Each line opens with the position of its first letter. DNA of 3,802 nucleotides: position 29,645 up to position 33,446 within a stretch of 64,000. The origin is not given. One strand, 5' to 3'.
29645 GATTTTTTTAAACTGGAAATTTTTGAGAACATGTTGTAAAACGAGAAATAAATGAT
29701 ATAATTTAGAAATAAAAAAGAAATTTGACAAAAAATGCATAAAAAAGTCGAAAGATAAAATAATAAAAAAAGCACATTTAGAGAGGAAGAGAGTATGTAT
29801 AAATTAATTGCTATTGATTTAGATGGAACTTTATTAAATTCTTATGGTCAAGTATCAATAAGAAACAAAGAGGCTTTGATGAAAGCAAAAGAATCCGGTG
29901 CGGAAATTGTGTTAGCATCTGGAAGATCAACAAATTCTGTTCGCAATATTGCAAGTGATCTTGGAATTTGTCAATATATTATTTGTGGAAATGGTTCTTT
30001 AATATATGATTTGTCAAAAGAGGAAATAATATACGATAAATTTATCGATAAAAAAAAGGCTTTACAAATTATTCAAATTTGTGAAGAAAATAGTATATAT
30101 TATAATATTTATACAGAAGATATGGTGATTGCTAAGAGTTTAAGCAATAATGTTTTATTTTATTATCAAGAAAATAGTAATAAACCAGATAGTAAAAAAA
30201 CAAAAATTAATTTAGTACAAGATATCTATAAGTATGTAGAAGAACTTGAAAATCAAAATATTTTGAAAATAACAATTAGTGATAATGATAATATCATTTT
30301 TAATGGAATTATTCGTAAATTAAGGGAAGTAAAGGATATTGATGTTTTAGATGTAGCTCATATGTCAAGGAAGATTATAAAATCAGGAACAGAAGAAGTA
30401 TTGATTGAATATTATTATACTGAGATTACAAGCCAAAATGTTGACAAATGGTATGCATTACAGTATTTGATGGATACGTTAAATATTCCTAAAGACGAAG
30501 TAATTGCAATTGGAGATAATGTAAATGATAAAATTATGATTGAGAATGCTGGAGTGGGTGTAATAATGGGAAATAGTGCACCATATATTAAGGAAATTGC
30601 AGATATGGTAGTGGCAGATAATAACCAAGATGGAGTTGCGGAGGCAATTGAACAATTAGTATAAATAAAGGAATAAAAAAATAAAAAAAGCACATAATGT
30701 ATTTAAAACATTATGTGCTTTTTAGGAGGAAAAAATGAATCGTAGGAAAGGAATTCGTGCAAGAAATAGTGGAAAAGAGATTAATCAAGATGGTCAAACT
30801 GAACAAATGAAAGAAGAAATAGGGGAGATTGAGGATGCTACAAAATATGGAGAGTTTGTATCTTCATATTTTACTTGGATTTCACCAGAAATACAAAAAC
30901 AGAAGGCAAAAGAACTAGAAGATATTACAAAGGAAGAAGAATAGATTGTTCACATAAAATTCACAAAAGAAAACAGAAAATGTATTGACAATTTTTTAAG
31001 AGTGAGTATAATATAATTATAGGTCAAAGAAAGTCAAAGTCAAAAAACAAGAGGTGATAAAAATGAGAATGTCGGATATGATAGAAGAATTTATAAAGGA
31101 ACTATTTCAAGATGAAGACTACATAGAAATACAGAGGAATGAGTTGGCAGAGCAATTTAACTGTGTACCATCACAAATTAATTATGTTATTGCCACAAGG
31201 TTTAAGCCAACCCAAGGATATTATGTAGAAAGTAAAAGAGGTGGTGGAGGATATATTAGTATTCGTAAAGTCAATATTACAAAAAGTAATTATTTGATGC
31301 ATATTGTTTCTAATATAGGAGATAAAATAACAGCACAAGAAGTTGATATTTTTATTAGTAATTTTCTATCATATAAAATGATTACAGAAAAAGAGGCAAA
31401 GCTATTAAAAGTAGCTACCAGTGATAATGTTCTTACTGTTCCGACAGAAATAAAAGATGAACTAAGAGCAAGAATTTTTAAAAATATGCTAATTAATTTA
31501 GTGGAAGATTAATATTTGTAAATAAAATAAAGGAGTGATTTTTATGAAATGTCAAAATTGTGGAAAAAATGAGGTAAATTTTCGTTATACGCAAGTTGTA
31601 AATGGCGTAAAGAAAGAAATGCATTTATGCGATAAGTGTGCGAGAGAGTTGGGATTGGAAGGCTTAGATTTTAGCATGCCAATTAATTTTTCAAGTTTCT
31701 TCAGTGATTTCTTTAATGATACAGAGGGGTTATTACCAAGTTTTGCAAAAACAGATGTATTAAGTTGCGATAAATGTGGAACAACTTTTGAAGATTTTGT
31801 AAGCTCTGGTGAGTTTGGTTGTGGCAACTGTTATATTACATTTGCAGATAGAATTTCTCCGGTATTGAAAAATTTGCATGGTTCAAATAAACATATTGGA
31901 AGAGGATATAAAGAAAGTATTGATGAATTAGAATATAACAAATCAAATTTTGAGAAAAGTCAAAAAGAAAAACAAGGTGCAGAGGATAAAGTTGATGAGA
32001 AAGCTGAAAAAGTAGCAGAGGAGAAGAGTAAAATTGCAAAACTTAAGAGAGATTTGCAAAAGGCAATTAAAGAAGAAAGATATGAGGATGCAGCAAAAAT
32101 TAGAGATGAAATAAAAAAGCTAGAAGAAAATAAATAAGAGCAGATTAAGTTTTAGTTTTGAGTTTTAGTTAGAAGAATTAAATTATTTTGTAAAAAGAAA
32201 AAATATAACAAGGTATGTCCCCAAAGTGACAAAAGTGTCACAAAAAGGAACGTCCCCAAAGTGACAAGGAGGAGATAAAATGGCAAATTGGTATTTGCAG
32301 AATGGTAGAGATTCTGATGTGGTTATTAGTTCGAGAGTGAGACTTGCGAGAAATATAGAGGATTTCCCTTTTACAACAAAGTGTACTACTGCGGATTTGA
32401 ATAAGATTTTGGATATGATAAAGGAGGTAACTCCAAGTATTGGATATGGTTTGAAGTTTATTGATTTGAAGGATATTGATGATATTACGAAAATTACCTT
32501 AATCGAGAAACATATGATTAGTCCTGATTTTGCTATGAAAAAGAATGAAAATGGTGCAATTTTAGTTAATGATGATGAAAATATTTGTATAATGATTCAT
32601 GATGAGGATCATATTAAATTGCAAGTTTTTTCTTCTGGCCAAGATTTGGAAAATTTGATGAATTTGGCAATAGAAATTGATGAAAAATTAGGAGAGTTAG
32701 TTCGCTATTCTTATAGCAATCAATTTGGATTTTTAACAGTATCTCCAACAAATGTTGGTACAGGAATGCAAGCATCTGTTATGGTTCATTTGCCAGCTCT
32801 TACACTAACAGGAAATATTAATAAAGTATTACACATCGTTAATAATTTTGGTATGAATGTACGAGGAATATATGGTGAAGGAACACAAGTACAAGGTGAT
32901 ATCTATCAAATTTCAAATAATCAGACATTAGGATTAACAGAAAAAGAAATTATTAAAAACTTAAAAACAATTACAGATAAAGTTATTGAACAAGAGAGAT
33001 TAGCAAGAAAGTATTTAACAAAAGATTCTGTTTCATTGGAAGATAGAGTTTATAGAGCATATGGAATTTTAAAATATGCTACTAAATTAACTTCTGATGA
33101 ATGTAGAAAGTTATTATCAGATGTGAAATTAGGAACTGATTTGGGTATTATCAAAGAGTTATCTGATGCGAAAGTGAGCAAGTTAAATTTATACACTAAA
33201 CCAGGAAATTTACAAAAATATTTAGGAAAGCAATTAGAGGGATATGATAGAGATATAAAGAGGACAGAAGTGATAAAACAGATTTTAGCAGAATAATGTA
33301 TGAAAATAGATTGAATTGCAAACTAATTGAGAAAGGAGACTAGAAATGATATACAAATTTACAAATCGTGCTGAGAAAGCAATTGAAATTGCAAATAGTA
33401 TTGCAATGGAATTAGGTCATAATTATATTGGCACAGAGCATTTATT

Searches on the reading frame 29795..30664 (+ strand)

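Call 54: search_protein_families(library=pfam, proteins=[window:29795-30664:+], max_evalue=0.00001)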
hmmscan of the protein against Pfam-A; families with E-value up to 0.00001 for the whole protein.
window:29795-30664:+ (289 aa): 3 families
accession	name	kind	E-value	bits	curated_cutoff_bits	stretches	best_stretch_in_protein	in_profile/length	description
PF08282.18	Hydrolase_3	-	3.9e-59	200.9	20.9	1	5-285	1-255/255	haloacid dehalogenase-like hydrolase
PF05116.19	S6PP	-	3.5e-15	56.7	20.3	1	211-264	159-212/247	Sucrose-6F-phosphate phosphohydrolase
PF00702.32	Hydrolase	-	1.3e-11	45.7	26.4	0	143-253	102-191/191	haloacid dehalogenase-like hydrolase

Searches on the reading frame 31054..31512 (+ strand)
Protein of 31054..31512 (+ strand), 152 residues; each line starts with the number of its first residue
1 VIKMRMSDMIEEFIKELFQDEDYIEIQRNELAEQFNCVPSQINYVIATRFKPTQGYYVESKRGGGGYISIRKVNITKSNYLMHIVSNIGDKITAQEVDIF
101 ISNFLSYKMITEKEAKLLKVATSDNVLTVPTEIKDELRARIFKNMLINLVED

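Call 54: search_protein_families(library=pfam, proteins=[window:31054-31512:+], max_evalue=0.00001)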
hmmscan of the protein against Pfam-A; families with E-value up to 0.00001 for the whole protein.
window:31054-31512:+ (152 aa): 2 families
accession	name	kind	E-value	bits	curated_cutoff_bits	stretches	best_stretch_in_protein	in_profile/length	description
PF05848.17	CtsR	-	1.4e-35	121.5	23.1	1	5-74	1-72/72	CtsR N-terminal HTH domain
PF17727.6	CtsR_C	-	7.8e-23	80.9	23.8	1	79-147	4-72/72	CtsR C-terminal dimerization domain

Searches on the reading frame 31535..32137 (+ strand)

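Call 54: search_protein_families(library=pfam, proteins=[window:31535-32137:+], max_evalue=0.00001)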
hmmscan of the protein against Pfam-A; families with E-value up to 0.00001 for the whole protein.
window:31535-32137:+ (200 aa): 1 family
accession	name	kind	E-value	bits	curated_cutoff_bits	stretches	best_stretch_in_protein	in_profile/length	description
PF02151.25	UVR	-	7.1e-09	35.6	21.5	1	164-198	1-35/36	UvrB/uvrC motif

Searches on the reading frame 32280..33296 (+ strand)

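Call 54: search_protein_families(library=pfam, proteins=[window:32280-33296:+], max_evalue=0.00001)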
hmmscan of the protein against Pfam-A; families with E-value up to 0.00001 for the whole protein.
window:32280-33296:+ (338 aa): 1 family
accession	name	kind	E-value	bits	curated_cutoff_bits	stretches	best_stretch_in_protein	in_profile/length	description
PF00217.24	ATP-gua_Ptrans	-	1.1e-62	211.5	22.4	1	56-240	17-201/203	ATP:guanido phosphotransferase, C-terminal catalytic domain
